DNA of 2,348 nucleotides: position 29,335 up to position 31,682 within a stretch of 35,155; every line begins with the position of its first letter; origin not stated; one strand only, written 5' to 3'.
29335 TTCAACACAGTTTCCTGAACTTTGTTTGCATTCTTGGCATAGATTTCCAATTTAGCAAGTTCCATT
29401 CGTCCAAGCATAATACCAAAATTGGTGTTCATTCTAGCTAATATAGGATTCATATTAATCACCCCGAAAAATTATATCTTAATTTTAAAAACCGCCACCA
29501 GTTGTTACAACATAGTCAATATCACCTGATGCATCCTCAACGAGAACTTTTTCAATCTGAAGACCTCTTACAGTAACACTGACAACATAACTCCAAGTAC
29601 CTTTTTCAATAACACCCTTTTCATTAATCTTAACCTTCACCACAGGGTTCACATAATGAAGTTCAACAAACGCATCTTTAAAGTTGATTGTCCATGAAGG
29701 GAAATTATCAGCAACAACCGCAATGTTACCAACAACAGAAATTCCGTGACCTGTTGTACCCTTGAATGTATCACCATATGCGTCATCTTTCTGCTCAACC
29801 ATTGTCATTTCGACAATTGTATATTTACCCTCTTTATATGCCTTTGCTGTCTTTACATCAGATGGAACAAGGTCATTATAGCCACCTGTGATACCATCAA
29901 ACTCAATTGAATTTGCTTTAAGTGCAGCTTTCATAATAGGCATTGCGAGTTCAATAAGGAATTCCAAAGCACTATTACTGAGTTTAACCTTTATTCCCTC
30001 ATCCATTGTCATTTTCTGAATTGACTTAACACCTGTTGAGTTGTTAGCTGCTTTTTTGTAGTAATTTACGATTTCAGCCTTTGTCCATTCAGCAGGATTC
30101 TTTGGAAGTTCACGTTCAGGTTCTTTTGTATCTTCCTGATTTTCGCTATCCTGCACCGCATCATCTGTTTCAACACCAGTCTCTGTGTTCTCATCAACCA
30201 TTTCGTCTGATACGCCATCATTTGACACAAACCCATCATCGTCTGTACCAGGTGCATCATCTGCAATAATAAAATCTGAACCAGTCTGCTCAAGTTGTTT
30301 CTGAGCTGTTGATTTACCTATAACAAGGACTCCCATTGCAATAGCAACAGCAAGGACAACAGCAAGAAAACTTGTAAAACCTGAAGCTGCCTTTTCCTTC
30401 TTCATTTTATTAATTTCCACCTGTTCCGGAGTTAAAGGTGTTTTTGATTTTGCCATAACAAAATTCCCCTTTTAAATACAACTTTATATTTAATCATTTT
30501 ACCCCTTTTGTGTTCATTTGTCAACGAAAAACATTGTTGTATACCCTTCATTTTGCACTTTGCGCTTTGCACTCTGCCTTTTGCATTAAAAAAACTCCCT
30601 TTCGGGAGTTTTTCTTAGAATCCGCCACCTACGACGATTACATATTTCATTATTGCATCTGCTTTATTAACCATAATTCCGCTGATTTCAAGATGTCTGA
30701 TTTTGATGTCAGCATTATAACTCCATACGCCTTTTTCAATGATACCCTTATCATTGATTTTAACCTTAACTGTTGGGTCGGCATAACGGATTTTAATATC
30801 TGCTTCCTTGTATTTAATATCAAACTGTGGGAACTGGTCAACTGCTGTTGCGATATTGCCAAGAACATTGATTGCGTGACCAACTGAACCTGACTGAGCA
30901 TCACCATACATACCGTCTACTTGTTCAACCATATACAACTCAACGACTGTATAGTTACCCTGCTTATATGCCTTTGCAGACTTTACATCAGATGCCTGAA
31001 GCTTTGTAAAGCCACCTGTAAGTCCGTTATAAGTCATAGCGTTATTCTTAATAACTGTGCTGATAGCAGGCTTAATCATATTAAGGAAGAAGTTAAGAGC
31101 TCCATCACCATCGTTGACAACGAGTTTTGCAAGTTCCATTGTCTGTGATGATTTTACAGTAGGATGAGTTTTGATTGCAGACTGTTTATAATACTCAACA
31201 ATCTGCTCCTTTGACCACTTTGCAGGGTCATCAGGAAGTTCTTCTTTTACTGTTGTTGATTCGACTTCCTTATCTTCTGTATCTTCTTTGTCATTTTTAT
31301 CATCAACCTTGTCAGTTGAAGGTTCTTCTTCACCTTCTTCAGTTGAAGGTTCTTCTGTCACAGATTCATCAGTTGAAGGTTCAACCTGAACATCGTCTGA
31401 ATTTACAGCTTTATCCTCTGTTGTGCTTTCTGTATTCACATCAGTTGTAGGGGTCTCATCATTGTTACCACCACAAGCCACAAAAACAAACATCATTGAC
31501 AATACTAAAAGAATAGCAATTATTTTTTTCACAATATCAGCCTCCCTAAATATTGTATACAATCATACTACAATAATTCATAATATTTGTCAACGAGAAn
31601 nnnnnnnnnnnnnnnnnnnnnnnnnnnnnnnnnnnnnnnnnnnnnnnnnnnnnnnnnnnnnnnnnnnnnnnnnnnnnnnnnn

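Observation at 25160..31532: Three paralogs of an unassigned ~200-aa extracytoplasmic domain, each with a different anchoring and linker solution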

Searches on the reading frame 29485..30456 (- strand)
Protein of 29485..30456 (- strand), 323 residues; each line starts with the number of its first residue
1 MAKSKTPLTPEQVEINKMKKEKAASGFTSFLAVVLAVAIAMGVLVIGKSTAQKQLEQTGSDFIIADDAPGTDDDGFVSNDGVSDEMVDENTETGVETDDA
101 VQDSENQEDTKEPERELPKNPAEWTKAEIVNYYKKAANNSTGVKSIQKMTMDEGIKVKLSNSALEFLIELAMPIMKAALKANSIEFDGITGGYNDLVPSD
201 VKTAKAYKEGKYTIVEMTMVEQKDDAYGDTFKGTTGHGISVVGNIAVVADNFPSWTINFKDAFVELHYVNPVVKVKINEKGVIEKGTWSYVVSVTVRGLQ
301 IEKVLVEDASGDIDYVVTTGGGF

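Call 6: search_protein_families(library=pfam, proteins=[window:29485-30456:-], max_evalue=0.1)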
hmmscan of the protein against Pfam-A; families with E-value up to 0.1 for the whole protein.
window:29485-30456:- (323 aa): 0 families

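Call 7: search_protein_families(library=ncbifam, proteins=[window:29485-30456:-], max_evalue=0.1)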
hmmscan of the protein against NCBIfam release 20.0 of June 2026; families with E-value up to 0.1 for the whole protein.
window:29485-30456:- (323 aa): 1 family
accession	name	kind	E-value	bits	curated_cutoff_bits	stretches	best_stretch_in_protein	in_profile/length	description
NF008173.0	PRK10920.1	equivalog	0.042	12.9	313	1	10-57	21-68/390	uroporphyrinogen-III C-methyltransferase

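Call 8: search_solved_structures(query=window:29485-30456:-, max_evalue=10)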
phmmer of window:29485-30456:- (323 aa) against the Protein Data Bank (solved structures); distinct sequences matched with E-value up to 10: 0.
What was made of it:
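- On Any protein with a solved structure (by sequence): A single sequence gave 0 hits at E up to 10 (call 8).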

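Call 11: search_protein_families(library=phrogs, proteins=[window:29485-30456:-], max_evalue=0.1)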
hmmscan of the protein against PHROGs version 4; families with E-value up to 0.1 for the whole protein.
window:29485-30456:- (323 aa): 1 family
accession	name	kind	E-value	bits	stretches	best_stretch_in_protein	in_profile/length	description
phrog_37724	-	unknown function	0.0014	19.8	1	15-44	7-36/72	-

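Call 80: search_protein_families(library=padloc, proteins=[window:29485-30456:-], max_evalue=0.01)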
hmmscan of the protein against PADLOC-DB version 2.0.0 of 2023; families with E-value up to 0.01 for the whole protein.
window:29485-30456:- (323 aa): 0 families

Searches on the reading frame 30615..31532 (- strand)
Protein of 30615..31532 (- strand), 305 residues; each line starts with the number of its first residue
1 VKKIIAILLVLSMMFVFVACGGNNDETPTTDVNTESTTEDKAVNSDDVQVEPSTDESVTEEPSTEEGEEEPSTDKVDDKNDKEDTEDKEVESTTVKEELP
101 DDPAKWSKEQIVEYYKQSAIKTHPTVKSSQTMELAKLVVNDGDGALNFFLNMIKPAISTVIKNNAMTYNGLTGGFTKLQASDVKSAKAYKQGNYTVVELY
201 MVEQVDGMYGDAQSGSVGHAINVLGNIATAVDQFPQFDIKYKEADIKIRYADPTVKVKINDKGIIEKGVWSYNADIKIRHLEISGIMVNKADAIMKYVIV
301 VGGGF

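Call 6: search_protein_families(library=pfam, proteins=[window:30615-31532:-], max_evalue=0.1)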
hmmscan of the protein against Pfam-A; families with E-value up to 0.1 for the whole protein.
window:30615-31532:- (305 aa): 1 family
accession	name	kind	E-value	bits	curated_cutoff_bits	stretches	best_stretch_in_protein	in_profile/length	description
PF21827.1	New_glue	-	0.071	13.3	31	0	1-65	1-66/94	New glue protein family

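Call 7: search_protein_families(library=ncbifam, proteins=[window:30615-31532:-], max_evalue=0.1)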
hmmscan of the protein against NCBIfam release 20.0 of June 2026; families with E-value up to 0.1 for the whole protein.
window:30615-31532:- (305 aa): 15 families
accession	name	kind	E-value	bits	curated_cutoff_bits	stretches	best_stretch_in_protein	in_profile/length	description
NF045774.1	cytochro_C551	exception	0.00036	20.5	118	1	1-86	1-79/110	cytochrome c551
NF033553.1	MerP_Gpos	exception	0.0014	18.5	110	1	2-44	3-45/112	mercury resistance system substrate-binding protein MerP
NF050142.1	PG1828_fam_lipo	equivalog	0.0019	18.9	50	1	1-48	1-51/59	PG1828 family lipoprotein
NF033598.2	elast_bind_EbpS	equivalog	0.0023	16.9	300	1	4-93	311-403/498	elastin-binding protein EbpS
TIGR04526.1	predic_Ig_block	subfamily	0.0048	15.9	150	1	3-134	6-147/693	putative immunoglobulin-blocking virulence protein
NF047813.1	LIC13410_lipo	equivalog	0.026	14.6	180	0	1-34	1-35/123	LIC13410 family lipoprotein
NF010364.0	PRK13792.1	equivalog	0.03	14.4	261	1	1-47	1-46/127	lysozyme inhibitor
TIGR03490.1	Mycoplas_LppA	paralog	0.031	12.8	325.5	1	2-104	5-108/541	LppA family lipoprotein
NF058595.1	invert_tail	domain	0.035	14.4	37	1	4-36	56-88/113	lipo-invert putative C-terminal anchoring domain-containing protein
NF058647.1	lipo_LytA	equivalog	0.039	14.2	110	1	1-42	1-40/107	acidic lipoprotein LytA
NF041428.1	TrsH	subfamily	0.049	13.7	150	1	1-44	1-37/149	TrsH/TraH family protein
TIGR03042.1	PS_II_psbQ_bact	equivalog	0.069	13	106.9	0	2-33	2-32/142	photosystem II protein PsbQ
NF033216.1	lipo_YgdI_YgdR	subfamily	0.089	12.7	42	0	2-42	1-39/71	YgdI/YgdR family lipoprotein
NF038340.1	SAR2788_fam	subfamily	0.098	12.4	50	0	2-98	1-96/177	SAR2788 family putative toxin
NF047408.1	SA0632_fam_LP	equivalog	0.1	12.3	70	1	1-25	1-23/68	SA0632 family lipoprotein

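Call 10: find_homologous_proteins(query=window:30615-31532:-, max_evalue=0.001)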
Query window:30615-31532:- (305 aa): 740 proteins with E <= 0.001 among 1852 candidates; the best 120 are listed.
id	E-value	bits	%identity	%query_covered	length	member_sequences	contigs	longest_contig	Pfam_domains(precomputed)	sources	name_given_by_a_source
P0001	4.5e-194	661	100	100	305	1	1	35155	-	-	-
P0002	1.0e-183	627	96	100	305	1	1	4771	-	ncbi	-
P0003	2.6e-172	589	90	100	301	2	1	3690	-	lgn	-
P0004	7.1e-168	575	87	100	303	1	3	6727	-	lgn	-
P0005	5.9e-164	562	85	100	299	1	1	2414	-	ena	-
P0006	5.4e-163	559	85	100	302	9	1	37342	-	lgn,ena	-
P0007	6.7e-162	555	85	100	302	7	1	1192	-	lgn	-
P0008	1.4e-161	554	85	100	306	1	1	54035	-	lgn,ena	-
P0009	4.1e-161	553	86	100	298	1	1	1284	-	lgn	-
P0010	1.3e-160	551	86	100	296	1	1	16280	-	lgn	-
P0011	2.8e-160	550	84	100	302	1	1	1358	-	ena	-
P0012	6.2e-160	549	83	100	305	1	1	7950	-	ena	-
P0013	1.9e-159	547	86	100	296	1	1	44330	-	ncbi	-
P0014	4.3e-156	536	83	100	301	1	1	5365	-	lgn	-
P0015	4.7e-156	536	83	100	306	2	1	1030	-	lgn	-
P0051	3.6e-126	438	68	100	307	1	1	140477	-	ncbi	-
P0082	1.0e-113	397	63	100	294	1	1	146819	-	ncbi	-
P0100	3.3e-91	323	67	70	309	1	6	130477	-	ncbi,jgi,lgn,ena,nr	ncbi:MAG: hypothetical protein E7528_07600 [Ruminococcaceae bacterium]|nr:hypothetical protein [Osci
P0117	2.8e-90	320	58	83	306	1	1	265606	-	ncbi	-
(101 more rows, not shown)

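Call 11: search_protein_families(library=phrogs, proteins=[window:30615-31532:-], max_evalue=0.1)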
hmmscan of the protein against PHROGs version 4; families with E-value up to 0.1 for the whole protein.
window:30615-31532:- (305 aa): 8 families
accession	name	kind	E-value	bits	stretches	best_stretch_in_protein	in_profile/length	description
phrog_3727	-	unknown function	2e-06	28.8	1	1-97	1-87/209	-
phrog_9078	-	unknown function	0.00023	21.9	1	1-46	1-43/115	-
phrog_18851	-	unknown function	0.0059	17.7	1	1-42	1-41/125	-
phrog_542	-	unknown function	0.0095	17.6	1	1-33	1-35/97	-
phrog_15667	-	moron, auxiliary metabolic gene and host takeover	0.023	15.6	1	1-101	1-107/208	superinfection exclusion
phrog_18826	-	unknown function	0.036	15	0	1-35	1-35/140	-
phrog_8870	-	unknown function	0.06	14.1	1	1-48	1-47/156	-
phrog_4582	-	unknown function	0.088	13.8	0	257-283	6-32/57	-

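Call 20: find_encoding_contigs(protein=P0117, flank=10000, max_places=3)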
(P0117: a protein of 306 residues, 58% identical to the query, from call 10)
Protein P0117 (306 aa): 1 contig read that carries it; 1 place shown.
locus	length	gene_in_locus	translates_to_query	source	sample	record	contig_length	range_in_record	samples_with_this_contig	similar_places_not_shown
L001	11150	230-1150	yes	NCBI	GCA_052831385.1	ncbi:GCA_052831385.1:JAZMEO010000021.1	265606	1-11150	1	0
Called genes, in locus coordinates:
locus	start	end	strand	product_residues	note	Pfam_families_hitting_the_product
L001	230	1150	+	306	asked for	-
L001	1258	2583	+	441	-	PF00149:Metallophos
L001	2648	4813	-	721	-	PF18952:DUF5696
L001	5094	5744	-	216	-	PF04542:Sigma70_r2, PF04539:Sigma70_r3 (weak), PF08281:Sigma70_r4_2 (weak), PF04545:Sigma70_r4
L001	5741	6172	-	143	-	PF13581:HATPase_c_2, PF02518:HATPase_c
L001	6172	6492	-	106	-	PF01740:STAS, PF13466:STAS_2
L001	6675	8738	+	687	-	PF00724:Oxidored_FMN, PF03486:HI0933_like (faint), PF13434:Lys_Orn_oxgnase (faint), PF07992:Pyr_redox_2, PF12831:FAD_oxidored (weak), PF13450:NAD_binding_8 (weak), PF13738:Pyr_redox_3, PF00070:Pyr_redox, +4 more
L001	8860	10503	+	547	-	PF02310:B12-binding, PF04055:Radical_SAM, PF13311:DUF4080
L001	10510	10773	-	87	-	PF20648:DUF6809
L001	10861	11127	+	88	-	PF12844:HTH_19, PF13560:HTH_31, PF01381:HTH_3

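Call 27: find_encoding_contigs(protein=P0082, flank=10000, max_places=2)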
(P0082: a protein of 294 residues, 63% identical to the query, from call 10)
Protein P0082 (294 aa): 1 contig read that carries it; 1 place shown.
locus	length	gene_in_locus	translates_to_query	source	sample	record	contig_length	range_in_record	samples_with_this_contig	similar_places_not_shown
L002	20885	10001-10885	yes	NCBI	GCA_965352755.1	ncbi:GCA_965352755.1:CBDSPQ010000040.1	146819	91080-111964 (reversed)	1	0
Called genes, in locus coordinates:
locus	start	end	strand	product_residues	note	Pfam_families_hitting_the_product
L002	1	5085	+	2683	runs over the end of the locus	PF02837:Glyco_hydro_2_N, PF00703:Glyco_hydro_2, PF02836:Glyco_hydro_2_C, PF18565:Glyco_hydro2_C5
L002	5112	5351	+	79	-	-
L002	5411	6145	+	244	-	-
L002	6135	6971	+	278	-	PF27840:ScmC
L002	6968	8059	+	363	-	PF04055:Radical_SAM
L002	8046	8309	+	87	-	PF05402:PqqD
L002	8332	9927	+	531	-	-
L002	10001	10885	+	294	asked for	-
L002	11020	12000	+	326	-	-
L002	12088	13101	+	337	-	PF04616:Glyco_hydro_43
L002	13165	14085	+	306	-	-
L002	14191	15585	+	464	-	PF13347:MFS_2 (faint), PF00083:Sugar_tr, PF07690:MFS_1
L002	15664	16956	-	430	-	PF00149:Metallophos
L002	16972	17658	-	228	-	PF04474:DUF554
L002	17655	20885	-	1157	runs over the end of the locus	PF17757:UvrB_inter, PF02559:CarD_TRCF_RID, PF04851:ResIII (weak), PF00270:DEAD, PF00271:Helicase_C, PF03461:TRCF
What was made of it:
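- Closest known: Mycobacterial lipoproteins LprG/LppX with the MFS pump Rv1410. Different: The MFS here looks sugar-porter-like (call 27).
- The MFS resembles sugar porters (call 27).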

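Call 28: find_encoding_contigs(protein=P0100, flank=10000, max_places=2)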
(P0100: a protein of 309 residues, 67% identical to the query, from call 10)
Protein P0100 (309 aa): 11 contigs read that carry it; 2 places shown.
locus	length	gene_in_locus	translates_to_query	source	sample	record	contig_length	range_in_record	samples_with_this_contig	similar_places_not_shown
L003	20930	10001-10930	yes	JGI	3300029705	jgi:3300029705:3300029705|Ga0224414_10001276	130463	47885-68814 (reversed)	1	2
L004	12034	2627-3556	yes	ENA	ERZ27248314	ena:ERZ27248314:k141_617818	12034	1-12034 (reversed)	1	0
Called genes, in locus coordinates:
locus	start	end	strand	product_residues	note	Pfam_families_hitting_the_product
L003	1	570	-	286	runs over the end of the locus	PF00149:Metallophos, PF12850:Metallophos_2 (weak)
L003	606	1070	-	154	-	-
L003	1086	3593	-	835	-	PF12971:NAGLU_N, PF05089:NAGLU, PF12972:NAGLU_C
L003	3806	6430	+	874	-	PF01326:PPDK_N, PF00391:PEP-utilizers, PF02896:PEP-utilizers_C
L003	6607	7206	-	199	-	-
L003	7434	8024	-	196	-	PF13306:LRR_5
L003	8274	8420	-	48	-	PF07878:RHH_5 (weak)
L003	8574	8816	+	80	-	-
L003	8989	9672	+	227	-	PF19700:DUF6198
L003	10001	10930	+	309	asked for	-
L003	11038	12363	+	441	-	PF00149:Metallophos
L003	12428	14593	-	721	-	PF18952:DUF5696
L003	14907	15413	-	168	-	PF01613:Flavin_Reduct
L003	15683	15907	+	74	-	PF13560:HTH_31, PF01381:HTH_3, PF13443:HTH_26 (weak)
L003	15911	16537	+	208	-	PF00730:HhH-GPD, PF00633:HHH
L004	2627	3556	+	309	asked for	-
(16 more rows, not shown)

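Call 29: find_encoding_contigs(protein=P0051, flank=10000, max_places=2)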
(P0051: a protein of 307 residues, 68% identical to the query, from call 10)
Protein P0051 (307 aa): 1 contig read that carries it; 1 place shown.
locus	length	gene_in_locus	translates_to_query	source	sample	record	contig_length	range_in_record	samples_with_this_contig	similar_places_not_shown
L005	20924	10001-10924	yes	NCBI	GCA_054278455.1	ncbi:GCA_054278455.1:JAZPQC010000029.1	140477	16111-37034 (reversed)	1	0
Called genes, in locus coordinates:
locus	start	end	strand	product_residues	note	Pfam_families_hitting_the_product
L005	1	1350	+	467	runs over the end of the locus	PF03606:DcuC, PF03806:ABG_transport (weak)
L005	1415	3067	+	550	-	PF02310:B12-binding, PF04055:Radical_SAM, PF13311:DUF4080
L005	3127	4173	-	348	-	PF02275:CBAH, PF03417:AAT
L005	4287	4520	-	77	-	PF00550:PP-binding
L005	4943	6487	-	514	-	PF00668:Condensation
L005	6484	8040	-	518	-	PF00501:AMP-binding, PF23562:AMP-binding_C_3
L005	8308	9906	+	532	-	-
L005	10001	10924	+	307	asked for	-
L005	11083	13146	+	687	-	PF00724:Oxidored_FMN, PF03486:HI0933_like (faint), PF13434:Lys_Orn_oxgnase (faint), PF07992:Pyr_redox_2, PF12831:FAD_oxidored, PF13450:NAD_binding_8 (weak), PF13738:Pyr_redox_3, PF00070:Pyr_redox, +4 more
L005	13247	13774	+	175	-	PF00881:Nitroreductase, PF14512:TM1586_NiRdase (weak)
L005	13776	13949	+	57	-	PF20076:DUF6472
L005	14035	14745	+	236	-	PF07947:YhhN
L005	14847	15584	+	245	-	PF07947:YhhN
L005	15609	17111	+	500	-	PF13347:MFS_2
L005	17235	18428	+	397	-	PF00291:PALP, PF01842:ACT (weak)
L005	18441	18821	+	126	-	PF01042:Ribonuc_L-PSP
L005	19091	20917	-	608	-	-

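Call 80: search_protein_families(library=padloc, proteins=[window:30615-31532:-], max_evalue=0.01)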
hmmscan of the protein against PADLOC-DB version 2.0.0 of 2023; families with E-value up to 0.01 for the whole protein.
window:30615-31532:- (305 aa): 0 families
